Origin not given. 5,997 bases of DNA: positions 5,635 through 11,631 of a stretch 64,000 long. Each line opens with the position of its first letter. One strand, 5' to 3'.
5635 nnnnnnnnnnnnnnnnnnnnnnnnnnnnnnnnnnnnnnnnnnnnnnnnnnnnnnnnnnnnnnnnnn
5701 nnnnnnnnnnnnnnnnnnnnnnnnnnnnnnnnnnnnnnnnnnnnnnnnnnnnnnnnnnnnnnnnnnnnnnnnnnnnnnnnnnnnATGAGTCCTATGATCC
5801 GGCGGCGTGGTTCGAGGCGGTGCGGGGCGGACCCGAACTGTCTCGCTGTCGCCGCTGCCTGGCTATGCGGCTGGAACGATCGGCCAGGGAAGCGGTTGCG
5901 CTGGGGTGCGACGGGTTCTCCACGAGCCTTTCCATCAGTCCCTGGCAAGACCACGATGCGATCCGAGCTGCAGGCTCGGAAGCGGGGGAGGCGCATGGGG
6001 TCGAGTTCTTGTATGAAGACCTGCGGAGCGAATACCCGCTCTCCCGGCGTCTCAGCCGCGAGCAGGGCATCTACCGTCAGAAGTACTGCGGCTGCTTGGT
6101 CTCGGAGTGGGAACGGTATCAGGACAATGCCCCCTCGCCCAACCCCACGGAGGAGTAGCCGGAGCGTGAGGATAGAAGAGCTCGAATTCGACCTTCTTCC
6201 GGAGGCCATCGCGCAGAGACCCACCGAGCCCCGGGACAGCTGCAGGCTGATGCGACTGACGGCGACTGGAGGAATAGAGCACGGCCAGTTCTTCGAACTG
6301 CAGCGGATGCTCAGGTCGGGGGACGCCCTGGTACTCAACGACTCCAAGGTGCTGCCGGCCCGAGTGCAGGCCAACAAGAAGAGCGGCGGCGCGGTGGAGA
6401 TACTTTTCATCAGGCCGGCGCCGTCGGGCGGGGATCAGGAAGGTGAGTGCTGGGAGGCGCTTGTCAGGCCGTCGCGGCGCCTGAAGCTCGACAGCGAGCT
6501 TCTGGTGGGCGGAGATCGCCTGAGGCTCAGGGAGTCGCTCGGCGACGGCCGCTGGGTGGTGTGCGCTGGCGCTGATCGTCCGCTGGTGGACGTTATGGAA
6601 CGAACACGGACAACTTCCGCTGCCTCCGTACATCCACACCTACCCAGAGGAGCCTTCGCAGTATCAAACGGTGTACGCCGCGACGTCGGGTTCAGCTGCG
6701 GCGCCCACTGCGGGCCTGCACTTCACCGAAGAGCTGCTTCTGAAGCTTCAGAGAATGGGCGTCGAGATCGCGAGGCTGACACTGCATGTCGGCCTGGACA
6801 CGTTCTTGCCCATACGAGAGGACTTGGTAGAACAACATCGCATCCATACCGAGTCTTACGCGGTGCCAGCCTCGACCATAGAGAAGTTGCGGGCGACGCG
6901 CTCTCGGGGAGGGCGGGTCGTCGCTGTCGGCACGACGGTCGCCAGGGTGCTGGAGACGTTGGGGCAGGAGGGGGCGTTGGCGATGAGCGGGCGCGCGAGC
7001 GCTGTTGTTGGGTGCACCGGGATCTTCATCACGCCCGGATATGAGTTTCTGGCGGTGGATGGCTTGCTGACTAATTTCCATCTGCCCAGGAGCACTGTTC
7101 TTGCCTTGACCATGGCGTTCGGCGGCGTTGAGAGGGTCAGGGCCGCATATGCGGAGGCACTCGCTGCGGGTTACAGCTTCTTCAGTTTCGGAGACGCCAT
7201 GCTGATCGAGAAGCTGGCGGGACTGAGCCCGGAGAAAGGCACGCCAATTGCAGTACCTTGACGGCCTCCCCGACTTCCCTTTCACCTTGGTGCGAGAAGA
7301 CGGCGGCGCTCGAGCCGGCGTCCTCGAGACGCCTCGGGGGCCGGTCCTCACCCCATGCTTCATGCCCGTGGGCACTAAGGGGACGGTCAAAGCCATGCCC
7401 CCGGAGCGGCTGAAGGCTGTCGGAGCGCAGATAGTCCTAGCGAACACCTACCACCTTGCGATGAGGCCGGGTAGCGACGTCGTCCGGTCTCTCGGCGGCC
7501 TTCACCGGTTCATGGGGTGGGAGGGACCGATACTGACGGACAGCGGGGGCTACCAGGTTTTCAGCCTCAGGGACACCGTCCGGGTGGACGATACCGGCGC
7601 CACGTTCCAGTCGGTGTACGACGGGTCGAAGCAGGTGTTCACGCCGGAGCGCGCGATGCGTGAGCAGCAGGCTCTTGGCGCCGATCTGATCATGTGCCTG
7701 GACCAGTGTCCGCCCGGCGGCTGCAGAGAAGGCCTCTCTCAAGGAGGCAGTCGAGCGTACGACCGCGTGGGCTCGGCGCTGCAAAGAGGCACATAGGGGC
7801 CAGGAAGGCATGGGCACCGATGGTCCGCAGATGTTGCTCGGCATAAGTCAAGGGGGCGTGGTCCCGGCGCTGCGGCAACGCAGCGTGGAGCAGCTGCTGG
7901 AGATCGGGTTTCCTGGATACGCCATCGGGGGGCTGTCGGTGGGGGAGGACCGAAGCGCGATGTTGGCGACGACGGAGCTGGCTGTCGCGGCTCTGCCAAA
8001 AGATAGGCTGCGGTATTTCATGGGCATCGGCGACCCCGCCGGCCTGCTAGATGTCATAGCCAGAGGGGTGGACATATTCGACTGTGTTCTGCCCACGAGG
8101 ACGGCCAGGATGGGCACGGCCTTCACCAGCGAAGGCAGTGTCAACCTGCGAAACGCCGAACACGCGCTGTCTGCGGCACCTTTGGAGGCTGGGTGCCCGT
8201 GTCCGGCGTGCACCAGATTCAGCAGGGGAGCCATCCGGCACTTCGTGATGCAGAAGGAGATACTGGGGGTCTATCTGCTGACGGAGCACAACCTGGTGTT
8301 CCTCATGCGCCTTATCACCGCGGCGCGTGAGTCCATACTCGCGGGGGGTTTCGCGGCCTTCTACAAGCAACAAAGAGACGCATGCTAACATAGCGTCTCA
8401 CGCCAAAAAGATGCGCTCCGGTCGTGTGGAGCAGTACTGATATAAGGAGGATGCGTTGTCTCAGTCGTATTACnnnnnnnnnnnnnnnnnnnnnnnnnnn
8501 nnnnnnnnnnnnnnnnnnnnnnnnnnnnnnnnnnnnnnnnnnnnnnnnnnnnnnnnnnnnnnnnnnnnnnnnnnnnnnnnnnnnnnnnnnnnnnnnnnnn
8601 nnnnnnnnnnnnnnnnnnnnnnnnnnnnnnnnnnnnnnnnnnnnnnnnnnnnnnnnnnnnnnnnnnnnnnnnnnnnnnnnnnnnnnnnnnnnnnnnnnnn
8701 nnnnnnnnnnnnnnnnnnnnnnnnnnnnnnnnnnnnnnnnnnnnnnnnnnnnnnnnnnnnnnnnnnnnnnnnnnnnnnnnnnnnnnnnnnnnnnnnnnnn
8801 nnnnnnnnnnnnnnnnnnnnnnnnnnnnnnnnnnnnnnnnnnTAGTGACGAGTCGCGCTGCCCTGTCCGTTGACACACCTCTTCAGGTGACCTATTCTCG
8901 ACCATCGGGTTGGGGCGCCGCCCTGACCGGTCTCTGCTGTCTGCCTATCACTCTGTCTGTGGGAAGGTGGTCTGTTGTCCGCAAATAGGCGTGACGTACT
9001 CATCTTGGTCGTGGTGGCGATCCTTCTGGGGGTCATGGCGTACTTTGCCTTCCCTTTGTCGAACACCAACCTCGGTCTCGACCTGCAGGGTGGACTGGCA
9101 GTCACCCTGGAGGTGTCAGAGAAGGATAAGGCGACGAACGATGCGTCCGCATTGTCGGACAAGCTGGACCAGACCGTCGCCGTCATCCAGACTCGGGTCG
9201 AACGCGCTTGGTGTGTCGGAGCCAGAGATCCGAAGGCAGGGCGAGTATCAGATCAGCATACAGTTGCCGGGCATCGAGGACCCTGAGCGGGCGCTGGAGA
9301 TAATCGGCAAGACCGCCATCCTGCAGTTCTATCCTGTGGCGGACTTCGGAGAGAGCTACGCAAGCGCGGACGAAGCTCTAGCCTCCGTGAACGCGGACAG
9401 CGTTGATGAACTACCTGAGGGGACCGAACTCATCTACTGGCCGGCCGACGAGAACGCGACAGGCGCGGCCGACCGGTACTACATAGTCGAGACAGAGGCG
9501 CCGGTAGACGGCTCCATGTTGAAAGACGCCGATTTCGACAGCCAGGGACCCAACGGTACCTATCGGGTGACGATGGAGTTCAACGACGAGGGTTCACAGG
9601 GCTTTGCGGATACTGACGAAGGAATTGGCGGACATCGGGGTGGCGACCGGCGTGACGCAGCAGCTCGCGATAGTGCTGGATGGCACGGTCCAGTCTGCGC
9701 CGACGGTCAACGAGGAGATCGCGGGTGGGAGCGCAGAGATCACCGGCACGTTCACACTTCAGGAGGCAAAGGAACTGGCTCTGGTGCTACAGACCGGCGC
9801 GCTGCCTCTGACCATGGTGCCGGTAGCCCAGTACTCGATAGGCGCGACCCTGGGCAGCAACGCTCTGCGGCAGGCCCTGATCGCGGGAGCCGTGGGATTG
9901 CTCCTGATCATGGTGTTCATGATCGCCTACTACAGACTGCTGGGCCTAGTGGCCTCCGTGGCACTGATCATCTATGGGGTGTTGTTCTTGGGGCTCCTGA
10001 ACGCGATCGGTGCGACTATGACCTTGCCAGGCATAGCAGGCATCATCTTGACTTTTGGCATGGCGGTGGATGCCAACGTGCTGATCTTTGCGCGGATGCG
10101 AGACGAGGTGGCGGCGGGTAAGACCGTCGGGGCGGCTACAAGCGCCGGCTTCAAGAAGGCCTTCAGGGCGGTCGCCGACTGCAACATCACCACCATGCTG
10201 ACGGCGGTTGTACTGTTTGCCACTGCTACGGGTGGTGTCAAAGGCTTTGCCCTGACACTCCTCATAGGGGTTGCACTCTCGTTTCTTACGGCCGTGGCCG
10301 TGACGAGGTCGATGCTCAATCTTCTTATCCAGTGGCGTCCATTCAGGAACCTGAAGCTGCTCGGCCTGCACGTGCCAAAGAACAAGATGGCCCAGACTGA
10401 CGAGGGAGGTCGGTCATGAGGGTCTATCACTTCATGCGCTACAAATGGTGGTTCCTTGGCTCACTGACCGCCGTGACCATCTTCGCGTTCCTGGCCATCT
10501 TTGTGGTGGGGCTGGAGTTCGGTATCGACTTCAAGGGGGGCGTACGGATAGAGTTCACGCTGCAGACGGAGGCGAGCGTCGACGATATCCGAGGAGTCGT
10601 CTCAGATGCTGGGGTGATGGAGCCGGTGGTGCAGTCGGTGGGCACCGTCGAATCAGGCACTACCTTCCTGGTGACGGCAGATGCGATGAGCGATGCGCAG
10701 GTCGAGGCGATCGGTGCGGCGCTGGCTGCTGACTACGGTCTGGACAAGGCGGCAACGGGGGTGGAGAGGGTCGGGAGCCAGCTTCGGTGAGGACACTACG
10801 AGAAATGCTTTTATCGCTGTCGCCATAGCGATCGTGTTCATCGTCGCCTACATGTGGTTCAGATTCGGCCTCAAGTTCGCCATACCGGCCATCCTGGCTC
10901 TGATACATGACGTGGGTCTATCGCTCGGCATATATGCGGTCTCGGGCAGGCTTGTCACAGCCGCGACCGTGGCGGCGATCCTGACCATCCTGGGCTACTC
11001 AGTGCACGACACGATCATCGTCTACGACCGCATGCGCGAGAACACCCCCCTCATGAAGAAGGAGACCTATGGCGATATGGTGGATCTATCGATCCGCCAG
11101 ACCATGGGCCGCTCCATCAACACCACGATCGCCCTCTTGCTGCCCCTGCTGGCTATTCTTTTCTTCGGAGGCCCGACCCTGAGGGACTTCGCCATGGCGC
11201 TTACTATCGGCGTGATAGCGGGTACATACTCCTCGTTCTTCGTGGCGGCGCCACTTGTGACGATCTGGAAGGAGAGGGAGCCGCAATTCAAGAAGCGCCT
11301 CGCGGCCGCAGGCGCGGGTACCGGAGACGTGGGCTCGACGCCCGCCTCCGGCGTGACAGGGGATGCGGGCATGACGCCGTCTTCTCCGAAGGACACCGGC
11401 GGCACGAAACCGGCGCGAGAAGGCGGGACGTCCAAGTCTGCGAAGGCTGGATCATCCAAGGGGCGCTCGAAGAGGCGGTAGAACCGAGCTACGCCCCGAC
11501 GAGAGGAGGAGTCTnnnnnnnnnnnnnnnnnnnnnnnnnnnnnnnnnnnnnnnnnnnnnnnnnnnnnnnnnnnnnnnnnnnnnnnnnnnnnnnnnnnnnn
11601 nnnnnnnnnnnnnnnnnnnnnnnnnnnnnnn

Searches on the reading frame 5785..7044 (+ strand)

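Call 57: search_protein_families(library=pfam, proteins=[window:5785-7044:+], max_evalue=0.00001)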
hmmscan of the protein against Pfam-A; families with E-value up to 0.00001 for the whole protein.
window:5785-7044:+ (419 aa): 1 family
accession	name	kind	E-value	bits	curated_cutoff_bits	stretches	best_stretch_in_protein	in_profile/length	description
PF02547.20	Queuosine_synth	-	1.5e-25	90.5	25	1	131-246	2-105/322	Queuosine biosynthesis protein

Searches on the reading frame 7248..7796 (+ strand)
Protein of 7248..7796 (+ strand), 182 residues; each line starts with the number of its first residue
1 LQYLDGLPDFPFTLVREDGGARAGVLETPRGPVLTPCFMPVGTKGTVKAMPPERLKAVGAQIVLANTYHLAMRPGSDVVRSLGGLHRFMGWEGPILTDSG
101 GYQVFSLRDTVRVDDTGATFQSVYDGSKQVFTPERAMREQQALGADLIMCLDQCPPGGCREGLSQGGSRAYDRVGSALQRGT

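Call 57: search_protein_families(library=pfam, proteins=[window:7248-7796:+], max_evalue=0.00001)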
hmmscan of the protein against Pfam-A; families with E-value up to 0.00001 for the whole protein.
window:7248-7796:+ (182 aa): 1 family
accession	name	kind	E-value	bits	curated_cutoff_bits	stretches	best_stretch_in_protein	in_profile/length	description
PF01702.25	TGT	-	4.7e-56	190.8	26.3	1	20-160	2-142/357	Queuine tRNA-ribosyltransferase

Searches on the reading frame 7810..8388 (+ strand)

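Call 57: search_protein_families(library=pfam, proteins=[window:7810-8388:+], max_evalue=0.00001)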
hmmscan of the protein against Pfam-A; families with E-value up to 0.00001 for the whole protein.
window:7810-8388:+ (192 aa): 1 family
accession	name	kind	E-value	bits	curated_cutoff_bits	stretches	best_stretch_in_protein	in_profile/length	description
PF01702.25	TGT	-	2.5e-67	227.9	26.3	1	6-187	169-350/357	Queuine tRNA-ribosyltransferase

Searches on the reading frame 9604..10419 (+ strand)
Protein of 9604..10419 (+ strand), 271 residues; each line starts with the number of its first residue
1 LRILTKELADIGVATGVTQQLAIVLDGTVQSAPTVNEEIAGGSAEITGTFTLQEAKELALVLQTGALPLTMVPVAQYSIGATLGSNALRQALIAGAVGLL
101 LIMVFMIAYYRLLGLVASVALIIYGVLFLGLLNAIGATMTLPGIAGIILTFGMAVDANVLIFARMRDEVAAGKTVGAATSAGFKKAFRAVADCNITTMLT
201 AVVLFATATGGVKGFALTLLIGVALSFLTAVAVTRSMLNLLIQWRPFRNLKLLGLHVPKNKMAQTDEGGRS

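Call 58: search_protein_families(library=pfam, proteins=[window:9604-10419:+], max_evalue=0.00001)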
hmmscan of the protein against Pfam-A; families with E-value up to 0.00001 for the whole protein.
window:9604-10419:+ (271 aa): 3 families
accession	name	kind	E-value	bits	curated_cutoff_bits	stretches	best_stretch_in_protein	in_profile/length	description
PF22599.2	SecDF_P1_head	-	7.5e-19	68.2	27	1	17-68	62-113/114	SecDF, P1 head subdomain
PF02355.23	SecD_SecF_C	-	6.7e-13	48.9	20.5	1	76-241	18-186/189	Protein export membrane protein SecD/SecF, C-terminal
PF03176.21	MMPL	-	4.9e-08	32.7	20.5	1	89-249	143-310/333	MMPL family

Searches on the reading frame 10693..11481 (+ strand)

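Call 58: search_protein_families(library=pfam, proteins=[window:10693-11481:+], max_evalue=0.00001)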
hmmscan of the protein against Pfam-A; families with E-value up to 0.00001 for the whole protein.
window:10693-11481:+ (262 aa): 1 family
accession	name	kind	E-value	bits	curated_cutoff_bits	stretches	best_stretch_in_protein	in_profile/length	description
PF02355.23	SecD_SecF_C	-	3.6e-55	186.7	20.5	1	28-194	22-188/189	Protein export membrane protein SecD/SecF, C-terminal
